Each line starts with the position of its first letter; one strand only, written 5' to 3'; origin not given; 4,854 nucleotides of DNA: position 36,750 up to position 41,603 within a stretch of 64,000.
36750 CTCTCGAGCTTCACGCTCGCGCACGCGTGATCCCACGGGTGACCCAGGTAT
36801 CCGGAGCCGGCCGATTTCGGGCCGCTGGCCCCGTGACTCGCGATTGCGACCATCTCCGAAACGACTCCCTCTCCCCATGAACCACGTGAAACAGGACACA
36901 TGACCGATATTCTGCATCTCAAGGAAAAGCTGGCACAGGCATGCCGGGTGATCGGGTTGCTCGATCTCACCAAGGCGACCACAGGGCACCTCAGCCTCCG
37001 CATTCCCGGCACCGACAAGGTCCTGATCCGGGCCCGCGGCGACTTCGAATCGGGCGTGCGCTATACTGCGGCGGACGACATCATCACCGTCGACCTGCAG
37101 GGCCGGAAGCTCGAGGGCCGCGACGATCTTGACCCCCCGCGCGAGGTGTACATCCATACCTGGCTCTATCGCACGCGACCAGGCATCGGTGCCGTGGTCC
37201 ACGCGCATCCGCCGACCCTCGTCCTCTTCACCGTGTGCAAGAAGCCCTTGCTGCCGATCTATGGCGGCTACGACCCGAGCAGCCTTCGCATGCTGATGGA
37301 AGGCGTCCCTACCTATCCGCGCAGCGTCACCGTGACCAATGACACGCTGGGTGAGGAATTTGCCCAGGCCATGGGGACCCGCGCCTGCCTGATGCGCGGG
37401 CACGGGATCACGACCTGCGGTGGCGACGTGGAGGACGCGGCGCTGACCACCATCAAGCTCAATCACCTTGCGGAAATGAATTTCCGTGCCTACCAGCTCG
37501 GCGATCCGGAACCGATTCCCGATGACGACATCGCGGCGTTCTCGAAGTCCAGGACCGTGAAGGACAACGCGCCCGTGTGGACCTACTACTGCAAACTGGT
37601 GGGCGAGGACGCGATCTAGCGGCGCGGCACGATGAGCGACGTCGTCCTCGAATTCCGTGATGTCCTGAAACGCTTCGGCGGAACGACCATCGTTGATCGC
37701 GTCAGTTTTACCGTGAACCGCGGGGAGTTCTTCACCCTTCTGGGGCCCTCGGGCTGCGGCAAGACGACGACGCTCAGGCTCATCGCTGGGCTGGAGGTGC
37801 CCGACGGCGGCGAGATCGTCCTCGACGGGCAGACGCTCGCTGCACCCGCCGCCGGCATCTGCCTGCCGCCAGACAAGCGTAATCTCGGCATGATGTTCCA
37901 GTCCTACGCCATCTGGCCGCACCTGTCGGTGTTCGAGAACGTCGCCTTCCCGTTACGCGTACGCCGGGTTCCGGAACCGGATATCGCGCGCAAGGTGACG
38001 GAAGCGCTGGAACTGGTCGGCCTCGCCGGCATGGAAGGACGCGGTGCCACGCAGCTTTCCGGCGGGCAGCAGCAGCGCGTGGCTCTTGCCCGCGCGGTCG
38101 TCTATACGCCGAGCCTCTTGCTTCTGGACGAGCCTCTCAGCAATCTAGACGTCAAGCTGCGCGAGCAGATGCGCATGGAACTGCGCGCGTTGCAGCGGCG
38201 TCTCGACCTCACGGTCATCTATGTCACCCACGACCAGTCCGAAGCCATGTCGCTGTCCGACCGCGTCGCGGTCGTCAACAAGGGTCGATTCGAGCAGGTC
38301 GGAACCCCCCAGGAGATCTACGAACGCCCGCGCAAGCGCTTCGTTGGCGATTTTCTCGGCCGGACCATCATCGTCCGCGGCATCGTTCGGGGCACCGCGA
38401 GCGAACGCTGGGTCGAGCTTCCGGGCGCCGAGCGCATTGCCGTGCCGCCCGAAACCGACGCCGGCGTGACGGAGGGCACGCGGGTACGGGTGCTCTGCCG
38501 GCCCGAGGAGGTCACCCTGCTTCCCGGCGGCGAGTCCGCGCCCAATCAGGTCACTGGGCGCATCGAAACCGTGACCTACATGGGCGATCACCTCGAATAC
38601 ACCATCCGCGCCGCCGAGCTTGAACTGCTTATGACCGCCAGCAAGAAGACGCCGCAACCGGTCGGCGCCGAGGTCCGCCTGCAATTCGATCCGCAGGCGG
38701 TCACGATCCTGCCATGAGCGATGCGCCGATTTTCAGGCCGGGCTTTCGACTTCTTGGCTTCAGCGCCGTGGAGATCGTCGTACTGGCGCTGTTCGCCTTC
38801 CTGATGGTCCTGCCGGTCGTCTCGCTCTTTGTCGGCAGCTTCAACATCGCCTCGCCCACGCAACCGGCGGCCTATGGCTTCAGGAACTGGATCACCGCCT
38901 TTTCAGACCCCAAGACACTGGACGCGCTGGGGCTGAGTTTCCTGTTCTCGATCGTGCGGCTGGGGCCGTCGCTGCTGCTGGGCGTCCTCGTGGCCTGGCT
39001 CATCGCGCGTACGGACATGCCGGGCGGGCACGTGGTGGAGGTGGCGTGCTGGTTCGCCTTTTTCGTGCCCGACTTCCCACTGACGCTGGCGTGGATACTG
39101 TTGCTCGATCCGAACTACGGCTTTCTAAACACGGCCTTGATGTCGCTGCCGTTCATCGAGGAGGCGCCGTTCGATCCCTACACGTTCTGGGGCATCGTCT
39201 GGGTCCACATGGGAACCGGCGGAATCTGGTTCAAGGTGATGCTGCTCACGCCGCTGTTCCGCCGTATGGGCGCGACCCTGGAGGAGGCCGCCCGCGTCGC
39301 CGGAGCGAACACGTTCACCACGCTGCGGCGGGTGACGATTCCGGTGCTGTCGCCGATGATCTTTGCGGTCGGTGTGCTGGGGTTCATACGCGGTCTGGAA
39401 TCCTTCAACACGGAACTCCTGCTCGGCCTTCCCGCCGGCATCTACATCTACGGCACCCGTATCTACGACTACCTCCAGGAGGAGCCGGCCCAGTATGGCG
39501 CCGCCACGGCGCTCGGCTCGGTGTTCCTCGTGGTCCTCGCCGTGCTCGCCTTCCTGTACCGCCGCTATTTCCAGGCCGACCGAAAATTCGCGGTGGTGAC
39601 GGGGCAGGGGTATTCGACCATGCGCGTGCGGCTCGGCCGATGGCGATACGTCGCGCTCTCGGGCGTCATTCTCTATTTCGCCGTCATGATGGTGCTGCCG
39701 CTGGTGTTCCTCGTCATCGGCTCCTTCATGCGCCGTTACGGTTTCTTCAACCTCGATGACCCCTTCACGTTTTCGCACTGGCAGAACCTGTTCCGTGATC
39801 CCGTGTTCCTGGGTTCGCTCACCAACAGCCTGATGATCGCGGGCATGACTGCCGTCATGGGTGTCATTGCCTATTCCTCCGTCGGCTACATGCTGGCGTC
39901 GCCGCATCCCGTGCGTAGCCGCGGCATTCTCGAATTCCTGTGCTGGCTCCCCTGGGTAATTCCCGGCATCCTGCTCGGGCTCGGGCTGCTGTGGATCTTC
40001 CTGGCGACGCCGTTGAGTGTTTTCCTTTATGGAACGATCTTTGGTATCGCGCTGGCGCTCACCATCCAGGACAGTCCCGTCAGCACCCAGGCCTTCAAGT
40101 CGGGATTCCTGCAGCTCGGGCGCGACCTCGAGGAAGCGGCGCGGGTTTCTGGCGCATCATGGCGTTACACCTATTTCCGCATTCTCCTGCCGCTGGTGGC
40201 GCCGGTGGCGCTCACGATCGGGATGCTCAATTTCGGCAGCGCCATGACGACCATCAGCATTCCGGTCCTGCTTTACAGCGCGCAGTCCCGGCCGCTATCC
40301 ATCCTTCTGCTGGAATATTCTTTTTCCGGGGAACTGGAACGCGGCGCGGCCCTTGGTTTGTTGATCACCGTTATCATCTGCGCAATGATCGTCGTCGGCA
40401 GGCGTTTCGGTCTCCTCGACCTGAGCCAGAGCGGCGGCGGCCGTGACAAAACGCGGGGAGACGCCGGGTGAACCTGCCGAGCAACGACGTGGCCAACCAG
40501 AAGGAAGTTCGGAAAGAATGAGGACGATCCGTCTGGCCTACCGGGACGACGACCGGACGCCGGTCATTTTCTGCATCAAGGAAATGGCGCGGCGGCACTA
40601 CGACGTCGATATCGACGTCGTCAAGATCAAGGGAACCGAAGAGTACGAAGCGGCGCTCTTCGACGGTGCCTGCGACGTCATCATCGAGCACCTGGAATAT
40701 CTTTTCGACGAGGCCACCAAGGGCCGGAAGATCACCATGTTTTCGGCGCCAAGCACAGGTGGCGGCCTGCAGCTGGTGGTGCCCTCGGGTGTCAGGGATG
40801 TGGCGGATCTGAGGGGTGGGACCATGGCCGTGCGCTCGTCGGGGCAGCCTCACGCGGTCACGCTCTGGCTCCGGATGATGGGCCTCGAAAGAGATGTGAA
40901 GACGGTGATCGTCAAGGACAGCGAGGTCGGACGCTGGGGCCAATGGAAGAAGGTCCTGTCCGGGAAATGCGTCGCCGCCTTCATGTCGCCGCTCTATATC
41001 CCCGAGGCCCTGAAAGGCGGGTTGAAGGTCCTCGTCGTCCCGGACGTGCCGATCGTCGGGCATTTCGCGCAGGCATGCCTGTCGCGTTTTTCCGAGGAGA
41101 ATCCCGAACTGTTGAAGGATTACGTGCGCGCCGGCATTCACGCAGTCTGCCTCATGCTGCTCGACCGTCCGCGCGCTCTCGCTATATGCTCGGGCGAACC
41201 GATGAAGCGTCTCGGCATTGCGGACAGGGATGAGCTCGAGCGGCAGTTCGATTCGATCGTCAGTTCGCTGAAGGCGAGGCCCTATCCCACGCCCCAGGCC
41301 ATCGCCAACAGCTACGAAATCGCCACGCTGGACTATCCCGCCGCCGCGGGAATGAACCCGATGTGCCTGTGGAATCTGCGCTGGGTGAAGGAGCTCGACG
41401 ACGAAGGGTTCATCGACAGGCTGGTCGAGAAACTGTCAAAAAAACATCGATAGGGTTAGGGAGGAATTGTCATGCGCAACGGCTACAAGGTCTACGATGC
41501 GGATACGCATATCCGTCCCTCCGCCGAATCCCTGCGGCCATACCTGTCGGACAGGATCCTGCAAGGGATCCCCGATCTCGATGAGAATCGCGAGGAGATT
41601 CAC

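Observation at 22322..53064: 31-kb catabolic supercluster of unknown substrate with two mirrored ABC + BNR-propeller arms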

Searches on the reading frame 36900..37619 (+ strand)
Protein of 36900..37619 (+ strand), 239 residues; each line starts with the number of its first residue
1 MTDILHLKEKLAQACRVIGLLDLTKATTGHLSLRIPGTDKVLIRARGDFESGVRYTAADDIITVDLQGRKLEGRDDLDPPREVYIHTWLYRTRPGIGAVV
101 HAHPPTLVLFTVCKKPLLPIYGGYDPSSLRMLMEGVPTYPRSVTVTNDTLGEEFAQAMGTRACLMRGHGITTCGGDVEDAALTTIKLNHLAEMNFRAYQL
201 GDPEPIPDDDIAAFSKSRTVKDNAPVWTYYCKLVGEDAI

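Call 4: search_protein_families(library=pfam, proteins=[window:36900-37619:+])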
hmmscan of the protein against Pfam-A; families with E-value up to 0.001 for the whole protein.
window:36900-37619:+ (239 aa): 1 family
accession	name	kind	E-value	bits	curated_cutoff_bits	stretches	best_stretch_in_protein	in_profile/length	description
PF00596.27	Aldolase_II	-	2.3e-37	129.1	22.2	1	9-194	1-182/183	Class II Aldolase and Adducin N-terminal domain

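Call 8: search_protein_families(library=ncbifam, proteins=[window:36900-37619:+], max_evalue=0.00001)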
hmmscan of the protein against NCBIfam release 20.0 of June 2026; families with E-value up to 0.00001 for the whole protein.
window:36900-37619:+ (239 aa): 27 families (the best 25 are shown)
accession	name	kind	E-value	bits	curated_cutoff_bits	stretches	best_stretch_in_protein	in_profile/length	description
NF053537.1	DhpthDcsPhtC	equivalog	3.2e-54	183.8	200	1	9-214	2-211/232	3,4-dihydroxyphthalate decarboxylase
NF005123.0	PRK06557.1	subfamily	1e-22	80.9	251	1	5-214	10-212/223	L-ribulose-5-phosphate 4-epimerase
NF053831.1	RU1PAldHalo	equivalog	2.8e-21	76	300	1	15-214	11-199/208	ribulose-1-phosphate aldolase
NF004855.0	PRK06208.1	subfamily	2.5e-19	69.6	255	1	5-224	41-253/274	class II aldolase/adducin family protein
NF005484.0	PRK07090.1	equivalog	2.6e-18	66.3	261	1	7-232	31-249/260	aldolase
NF005186.0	PRK06661.1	equivalog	4.4e-17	62.6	339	1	5-197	4-190/235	hypothetical protein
NF006672.0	PRK09220.1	equivalog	1.4e-15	57.3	226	1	8-196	12-202/209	methylthioribulose 1-phosphate dehydratase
NF005302.0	PRK06833.1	equivalog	8.3e-15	54.8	264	1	18-215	17-204/214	L-fuculose-phosphate aldolase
NF005451.0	PRK07044.1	subfamily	2.7e-14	52.8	207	1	8-221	23-230/256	aldolase II superfamily protein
NF005068.0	PRK06486.1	equivalog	2.1e-13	50.1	269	1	3-201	23-216/262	aldolase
TIGR03328.1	salvage_mtnB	equivalog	6.3e-13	48.7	137.05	1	12-111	2-96/194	methylthioribulose 1-phosphate dehydratase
NF006208.0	PRK08333.1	equivalog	6.7e-13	48.7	267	1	7-184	5-170/189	aldolase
NF006047.0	PRK08193.1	subfamily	9.6e-13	48.2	257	1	50-116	43-109/231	L-ribulose-5-phosphate 4-epimerase AraD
NF004527.0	PRK05874.1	equivalog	6.2e-12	45.5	308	1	23-215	23-207/218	L-fuculose-phosphate aldolase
NF005984.0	PRK08087.1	subfamily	1.4e-11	44.6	264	1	6-210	5-197/215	L-fuculose-phosphate aldolase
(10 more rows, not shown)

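Call 40: search_solved_structures(query=window:36900-37619:+, max_evalue=0.00001)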
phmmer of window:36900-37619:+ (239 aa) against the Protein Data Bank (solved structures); distinct sequences matched with E-value up to 0.00001: 28.
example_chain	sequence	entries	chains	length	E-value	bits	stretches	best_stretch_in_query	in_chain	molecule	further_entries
8ix6_A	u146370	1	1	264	7e-15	58.2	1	7-223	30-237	Aldolase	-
8iqa_A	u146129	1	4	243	8.5e-14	54.6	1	8-221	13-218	Aldolase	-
8il8_A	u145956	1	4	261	1.1e-13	54.3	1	8-221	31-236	Aldolase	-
2irp_A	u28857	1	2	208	9.6e-12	47.9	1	9-195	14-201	Putative aldolase class 2 protein aq_1979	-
4c24_A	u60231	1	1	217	9.8e-12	47.9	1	8-214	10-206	L-FUCULOSE PHOSPHATE ALDOLASE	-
4c25_A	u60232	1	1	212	1.2e-11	47.6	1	8-214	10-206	L-FUCULOSE PHOSPHATE ALDOLASE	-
7x78_A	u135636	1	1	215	1.4e-11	47.4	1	9-214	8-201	L-fuculose phosphate aldolase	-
6btd_A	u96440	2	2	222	1.3e-09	40.9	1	22-216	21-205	Fuculose phosphate aldolase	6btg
1dzw_P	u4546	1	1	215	3.9e-09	39.4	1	9-213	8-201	L-fuculose phosphate aldolase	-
1e4c_P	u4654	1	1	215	6.5e-09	38.7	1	9-213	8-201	L-FUCULOSE 1-PHOSPHATE ALDOLASE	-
1dzy_P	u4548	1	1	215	6.6e-09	38.6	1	9-213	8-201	L-FUCULOSE-1-PHOSPHATE ALDOLASE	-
1fua_A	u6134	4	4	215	6.6e-09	38.6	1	9-213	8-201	L-FUCULOSE-1-PHOSPHATE ALDOLASE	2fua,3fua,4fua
1dzx_P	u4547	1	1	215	6.6e-09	38.6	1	9-213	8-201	L-fuculose phosphate aldolase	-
1dzz_P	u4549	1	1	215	8.8e-09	38.2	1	9-213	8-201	L-fuculose phosphate aldolase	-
1dzv_P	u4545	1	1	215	8.9e-09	38.2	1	9-213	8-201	L-fuculose phosphate aldolase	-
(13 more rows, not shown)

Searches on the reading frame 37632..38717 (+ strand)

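Call 4: search_protein_families(library=pfam, proteins=[window:37632-38717:+])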
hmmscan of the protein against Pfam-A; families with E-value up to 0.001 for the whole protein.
window:37632-38717:+ (361 aa): 4 families
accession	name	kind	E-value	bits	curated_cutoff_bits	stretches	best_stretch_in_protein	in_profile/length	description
PF00005.33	ABC_tran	-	4.3e-35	121.7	25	1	22-169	2-136/137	ABC transporter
PF08402.16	TOBE_2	-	1.6e-13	51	21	1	289-359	3-75/76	TOBE domain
PF13304.12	AAA_21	-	3.6e-06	27.7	27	0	140-202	236-300/304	AAA domain, putative AbiEii toxin, Type IV TA system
PF02463.25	SMC_N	-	8.1e-05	22.6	40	0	126-217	121-216/220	RecF/RecN/SMC N terminal domain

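Call 8: search_protein_families(library=ncbifam, proteins=[window:37632-38717:+], max_evalue=0.00001)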
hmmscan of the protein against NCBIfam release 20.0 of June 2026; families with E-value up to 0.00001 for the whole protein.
window:37632-38717:+ (361 aa): 185 families (the best 25 are shown)
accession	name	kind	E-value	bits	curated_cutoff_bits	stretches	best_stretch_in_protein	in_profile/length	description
NF006987.0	PRK09452.1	equivalog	3.9e-109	364.8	482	1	3-334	15-340/378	spermidine/putrescine ABC transporter ATP-binding protein PotA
TIGR03265.1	PhnT2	equivalog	4.7e-104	348.4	457.7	1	5-331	4-316/353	putative 2-aminoethylphosphonate ABC transporter ATP-binding protein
NF043075.1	MMSYN1_0197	equivalog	3.2e-102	342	550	1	5-360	2-339/341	spermidine/putrescine ABC transporter ATP-binding protein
TIGR01187.1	potA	subfamily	1.4e-100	336.6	355.6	1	36-359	1-324/325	polyamine ABC transporter ATP-binding protein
NF008513.0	PRK11432.1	equivalog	9.6e-96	320.7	496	1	5-360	6-347/351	ferric ABC transporter ATP-binding protein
NF008653.0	PRK11650.1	subfamily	1.9e-93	313.4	432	1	6-357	4-344/357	sn-glycerol-3-phosphate ABC transporter ATP-binding protein UgpC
NF040933.2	ABC_arch_GlcV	equivalog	1.1e-89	300.8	450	1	10-359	7-356/357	glucose ABC transporter ATP-binding protein GlcV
TIGR03258.1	PhnT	equivalog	1.7e-89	300.3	499.15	1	5-358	10-355/359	2-aminoethylphosphonate ABC transport system ATP-binding subunit PhnT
NF008621.0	PRK11607.1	equivalog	6.1e-87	291.9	613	1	5-333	19-342/377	putrescine ABC transporter ATP-binding subunit PotG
NF040840.2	tungstate_WtpC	equivalog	3.5e-83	279.8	440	1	21-359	16-346/347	tungstate ABC transporter ATP-binding protein WtpC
NF008233.0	PRK11000.1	equivalog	7.1e-81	271.9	568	1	7-329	5-320/369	maltose/maltodextrin ABC transporter ATP-binding protein MalK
TIGR00968.1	3a0106s01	subfamily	4.5e-79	265.3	342.75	1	8-245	3-234/237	sulfate ABC transporter ATP-binding protein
NF008105.0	PRK10851.1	equivalog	2e-70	237.3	502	1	6-256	3-251/362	sulfate/thiosulfate ABC transporter ATP-binding protein CysA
TIGR01186.1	proV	subfamily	3.9e-62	210.4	326.6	1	14-249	2-237/363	betaine/proline/choline family ABC transporter ATP-binding protein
TIGR02142.1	modC_ABC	equivalog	6e-58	196.8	285.05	1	23-314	15-305/353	molybdenum ABC transporter ATP-binding protein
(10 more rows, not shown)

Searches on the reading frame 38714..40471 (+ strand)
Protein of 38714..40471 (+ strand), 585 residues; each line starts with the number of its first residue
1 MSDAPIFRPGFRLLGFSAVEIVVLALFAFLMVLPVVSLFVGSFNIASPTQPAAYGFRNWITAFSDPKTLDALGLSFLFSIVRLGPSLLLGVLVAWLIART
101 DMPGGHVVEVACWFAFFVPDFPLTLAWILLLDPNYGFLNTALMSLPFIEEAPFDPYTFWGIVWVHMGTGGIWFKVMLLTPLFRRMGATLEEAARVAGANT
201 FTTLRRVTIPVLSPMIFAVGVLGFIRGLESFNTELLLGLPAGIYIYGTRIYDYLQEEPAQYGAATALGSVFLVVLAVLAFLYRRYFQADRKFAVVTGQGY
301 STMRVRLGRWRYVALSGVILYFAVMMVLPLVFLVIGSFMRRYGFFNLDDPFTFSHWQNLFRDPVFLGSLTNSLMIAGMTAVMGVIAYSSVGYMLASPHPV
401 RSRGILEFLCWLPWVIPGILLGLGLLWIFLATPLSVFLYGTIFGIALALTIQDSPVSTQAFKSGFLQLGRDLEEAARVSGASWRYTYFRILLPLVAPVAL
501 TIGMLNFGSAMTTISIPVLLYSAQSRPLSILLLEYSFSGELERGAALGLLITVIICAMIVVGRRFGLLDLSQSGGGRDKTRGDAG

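Call 4: search_protein_families(library=pfam, proteins=[window:38714-40471:+])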
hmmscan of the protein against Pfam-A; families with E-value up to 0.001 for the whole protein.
window:38714-40471:+ (585 aa): 1 family
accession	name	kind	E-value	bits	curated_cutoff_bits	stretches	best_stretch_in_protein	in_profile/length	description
PF00528.27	BPD_transp_1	-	4.7e-14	53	26.4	1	390-560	4-169/184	Binding-protein-dependent transport system inner membrane component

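Call 8: search_protein_families(library=ncbifam, proteins=[window:38714-40471:+], max_evalue=0.00001)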
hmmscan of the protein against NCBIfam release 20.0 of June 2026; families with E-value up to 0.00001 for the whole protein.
window:38714-40471:+ (585 aa): 20 families
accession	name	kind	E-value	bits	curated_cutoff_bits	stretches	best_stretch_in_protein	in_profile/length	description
TIGR03262.1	PhnU2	equivalog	5.2e-37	127.7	593.25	1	20-560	7-527/546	putative 2-aminoethylphosphonate ABC transporter permease subunit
NF040839.1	tungstate_WtpB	equivalog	5.4e-22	78.6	340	2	353-561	30-243/251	tungstate ABC transporter permease WtpB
TIGR00969.1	3a0106s02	subfamily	5.6e-22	78.5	240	1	21-284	21-267/272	sulfate ABC transporter permease subunit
TIGR02139.1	permease_CysT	equivalog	9.1e-22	77.9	246.1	1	16-279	5-252/265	sulfate ABC transporter permease subunit CysT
TIGR01581.1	Mo_ABC_porter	hypoth_equivalog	1.2e-21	77.2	210.3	2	58-280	9-223/225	ABC transporter permease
TIGR02141.1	modB_ABC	equivalog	2.4e-20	73.1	182.6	2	74-282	2-201/208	molybdate ABC transporter permease subunit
NF011624.0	PRK15050.1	equivalog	3.8e-19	68.9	247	1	21-287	29-287/297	2-aminoethylphosphonate ABC transporter permease subunit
NF007047.0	PRK09500.1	equivalog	1.2e-16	61.1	326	2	323-523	15-209/257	spermidine/putrescine ABC transporter permease PotC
NF008208.0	PRK10971.1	equivalog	1.3e-16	60.9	415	1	52-280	40-261/277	sulfate/thiosulfate ABC transporter permease CysT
NF007044.0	PRK09497.1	equivalog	1.3e-14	54.3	348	1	21-284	13-273/285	spermidine/putrescine ABC transporter permease PotB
TIGR03255.1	PhnV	equivalog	1.7e-13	50.9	358.7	1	315-563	18-263/270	2-aminoethylphosphonate ABC transport system, membrane component PhnV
TIGR02140.1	permease_CysW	equivalog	7.6e-13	48.5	329.1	1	21-284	7-258/261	sulfate ABC transporter permease subunit CysW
NF043074.1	MMSYN1_0196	equivalog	3e-12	46.4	350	1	318-564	17-261/277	spermidine/putrescine ABC transporter permease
NF006939.0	PRK09421.1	equivalog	2.8e-11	43.3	262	1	66-285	6-219/230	molybdate ABC transporter permease subunit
NF008231.0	PRK10998.1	equivalog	8.2e-11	42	261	1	158-285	159-284/296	maltose ABC transporter permease MalG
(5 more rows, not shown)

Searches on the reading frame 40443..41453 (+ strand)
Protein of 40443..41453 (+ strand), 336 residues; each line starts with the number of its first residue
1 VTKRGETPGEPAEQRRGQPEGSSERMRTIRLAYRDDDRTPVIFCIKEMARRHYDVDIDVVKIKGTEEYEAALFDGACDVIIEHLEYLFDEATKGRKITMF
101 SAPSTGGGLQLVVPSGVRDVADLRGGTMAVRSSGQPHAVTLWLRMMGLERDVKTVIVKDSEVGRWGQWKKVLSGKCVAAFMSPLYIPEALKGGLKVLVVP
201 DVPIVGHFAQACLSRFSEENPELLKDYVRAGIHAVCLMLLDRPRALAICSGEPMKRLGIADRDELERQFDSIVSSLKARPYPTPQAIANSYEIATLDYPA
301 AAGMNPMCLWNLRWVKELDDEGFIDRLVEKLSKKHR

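Call 4: search_protein_families(library=pfam, proteins=[window:40443-41453:+])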
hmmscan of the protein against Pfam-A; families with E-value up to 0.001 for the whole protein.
window:40443-41453:+ (336 aa): 0 families

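Call 8: search_protein_families(library=ncbifam, proteins=[window:40443-41453:+], max_evalue=0.00001)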
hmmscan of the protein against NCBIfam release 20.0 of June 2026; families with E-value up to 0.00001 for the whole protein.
window:40443-41453:+ (336 aa): 0 families

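Call 10: search_solved_structures(query=window:40443-41453:+, max_evalue=0.1)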
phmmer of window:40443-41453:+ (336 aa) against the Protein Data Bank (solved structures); distinct sequences matched with E-value up to 0.1: 0.

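Call 25: search_protein_families(library=pfam, proteins=[window:40518-41453:+], max_evalue=0.01)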
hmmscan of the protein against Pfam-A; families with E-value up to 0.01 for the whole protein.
window:40518-41453:+ (311 aa): 0 families

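Call 39: search_solved_structures(query=A3, max_evalue=1)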
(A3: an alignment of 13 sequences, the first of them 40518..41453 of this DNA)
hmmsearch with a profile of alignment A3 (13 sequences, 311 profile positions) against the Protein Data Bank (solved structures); distinct sequences matched with E-value up to 1: 13.
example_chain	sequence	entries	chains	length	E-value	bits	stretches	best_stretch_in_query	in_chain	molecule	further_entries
6ssy_A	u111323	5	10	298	0.00012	24.7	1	63-218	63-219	Taurine-binding periplasmic protein | Taurine ABC transporter substrate-binding protein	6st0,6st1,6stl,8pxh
2x26_A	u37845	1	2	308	0.0035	19.9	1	80-226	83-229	PERIPLASMIC ALIPHATIC SULPHONATES-BINDING PROTEIN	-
1p99_A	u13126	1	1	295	0.0044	19.6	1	20-99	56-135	Hypothetical protein PG110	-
3tqw_A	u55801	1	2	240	0.038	16.5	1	17-118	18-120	Methionine-binding protein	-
4g4p_A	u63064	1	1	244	0.047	16.2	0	26-89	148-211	Amino acid ABC transporter, amino acid-binding/permease protein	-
4esx_A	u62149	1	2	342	0.061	15.8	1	184-246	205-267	Pyrimidine biosynthesis enzyme THI13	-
4esw_A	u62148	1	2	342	0.069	15.6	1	184-246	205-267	Pyrimidine biosynthesis enzyme THI13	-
3qsl_A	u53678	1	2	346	0.071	15.6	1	27-125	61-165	Putative exported protein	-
7ndx_B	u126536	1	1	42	0.25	13.8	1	20-53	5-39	Nuclear migration protein nudC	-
4qhq_A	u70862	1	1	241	0.36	13.3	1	18-119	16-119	Lipoprotein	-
4ote_A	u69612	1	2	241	0.45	13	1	41-123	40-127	Lipoprotein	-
9ooz_A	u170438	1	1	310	0.92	11.9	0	31-105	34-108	ABC transporter substrate binding protein (Subunit A)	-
9b1u_A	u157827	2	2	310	0.93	11.9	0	31-105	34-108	Putative ABC transporter periplasmic solute-binding protein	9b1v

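Call 53: predict_structure(alignment_id=A3)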
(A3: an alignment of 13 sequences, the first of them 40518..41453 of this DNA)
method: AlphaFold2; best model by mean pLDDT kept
length: 311 residues; sequences in the alignment: 13
mean_pLDDT: 93.0   pTM: 0.90
mean pLDDT of the five models: 93.0, 92.9, 92.5, 92.1, 91.1
residues with pLDDT >= 90: 241; 70-90: 66; 50-70: 3; < 50: 1
segments of 3 or more residues with pLDDT < 50: none
pLDDT, mean of each block of 10 residues (from residue 1): 94 96 98 93 90 92 89 95 93 96 88 90 96 90 96 92 93 92 94 97 99 97 96 90 92 94 90 88 94 98 88 49
secondary structure, 60 per line:
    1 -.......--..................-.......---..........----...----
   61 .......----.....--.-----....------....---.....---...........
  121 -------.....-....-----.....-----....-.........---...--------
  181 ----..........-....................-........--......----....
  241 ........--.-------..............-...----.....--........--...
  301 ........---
elements in order: E2-8 H11-28 E30-36 H40-49 E54-56 H61-67 E72-76 E85-88 H95-98 E102-106 H110-120 E128-132 H134-137 H143-147 E153-156 H158-166 E170-172 E185-188 H189-194 H196-215 H217-224 H227-232 H237-248 H259-272 H281-284 H288-295 H298-308

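Call 56: fold_search(model_id=the predicted structure, library=pdb)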
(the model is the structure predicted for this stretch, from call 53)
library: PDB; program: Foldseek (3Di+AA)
matches with E <= 10: 1774; with E <= 0.001: 1374
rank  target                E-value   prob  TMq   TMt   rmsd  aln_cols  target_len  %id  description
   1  3qsl_B                7.5e-15  1.00  0.61  0.59   6.3       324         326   16  Structure of CAE31940 from Bordetella bronchiseptica RB50 (released 2011-03-23)
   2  3qsl_A                8.4e-15  1.00  0.60  0.59   6.5       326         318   16  Structure of CAE31940 from Bordetella bronchiseptica RB50 (released 2011-03-23)
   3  9ooz                  1.8e-13  1.00  0.64  0.66   5.1       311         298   17  Crystal structure of PqqT Y161W Variant with PQQ bound (released 2025-10-15)
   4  4esx_B                2.6e-13  1.00  0.58  0.58   6.3       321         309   14  Crystal structure of C. albicans Thi5 complexed with PLP (released 2012-09-19)
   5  3uif                  2.9e-13  1.00  0.64  0.61   5.4       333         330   19  CRYSTAL STRUCTURE OF putative sulfonate ABC transporter, periplasmic sulfonate-binding protein SsuA from Methylobacillus (released 2011-11-23)
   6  4esx_A                2.9e-13  1.00  0.59  0.59   6.2       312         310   14  Crystal structure of C. albicans Thi5 complexed with PLP (released 2012-09-19)
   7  9b1v                  4.0e-13  1.00  0.57  0.60   6.6       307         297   17  Crystal structure of PqqT with PQQ and Gd3+ bound (released 2024-08-21)
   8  9b1u                  4.0e-13  1.00  0.57  0.59   6.8       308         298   16  Crystal structure of PqqT with PQQ bound (released 2024-08-21)
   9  6ssy_A                4.7e-13  1.00  0.51  0.53   9.4       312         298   18  Taurine ABC transporter substrate binding protein TauA from E. coli in complex with 2-Aminoethylphosphonic acid (released 2019-12-18)
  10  6ssy_B                5.3e-13  1.00  0.57  0.59   6.2       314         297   16  Taurine ABC transporter substrate binding protein TauA from E. coli in complex with 2-Aminoethylphosphonic acid (released 2019-12-18)
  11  4h67_G                5.3e-13  1.00  0.58  0.55   8.1       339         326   13  Crystal structure of HMP synthase Thi5 from S. cerevisiae (released 2012-10-17)
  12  4h6d_E                5.3e-13  1.00  0.55  0.56   6.5       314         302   13  Crystal structure of PLP-soaked HMP synthase Thi5 from S. cerevisiae (released 2012-10-17)
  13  4h67_H                9.8e-13  1.00  0.59  0.60   5.9       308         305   13  Crystal structure of HMP synthase Thi5 from S. cerevisiae (released 2012-10-17)
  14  4h67_E                9.8e-13  1.00  0.58  0.59   6.4       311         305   13  Crystal structure of HMP synthase Thi5 from S. cerevisiae (released 2012-10-17)
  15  4h6d_G                1.1e-12  1.00  0.57  0.54   8.1       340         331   13  Crystal structure of PLP-soaked HMP synthase Thi5 from S. cerevisiae (released 2012-10-17)
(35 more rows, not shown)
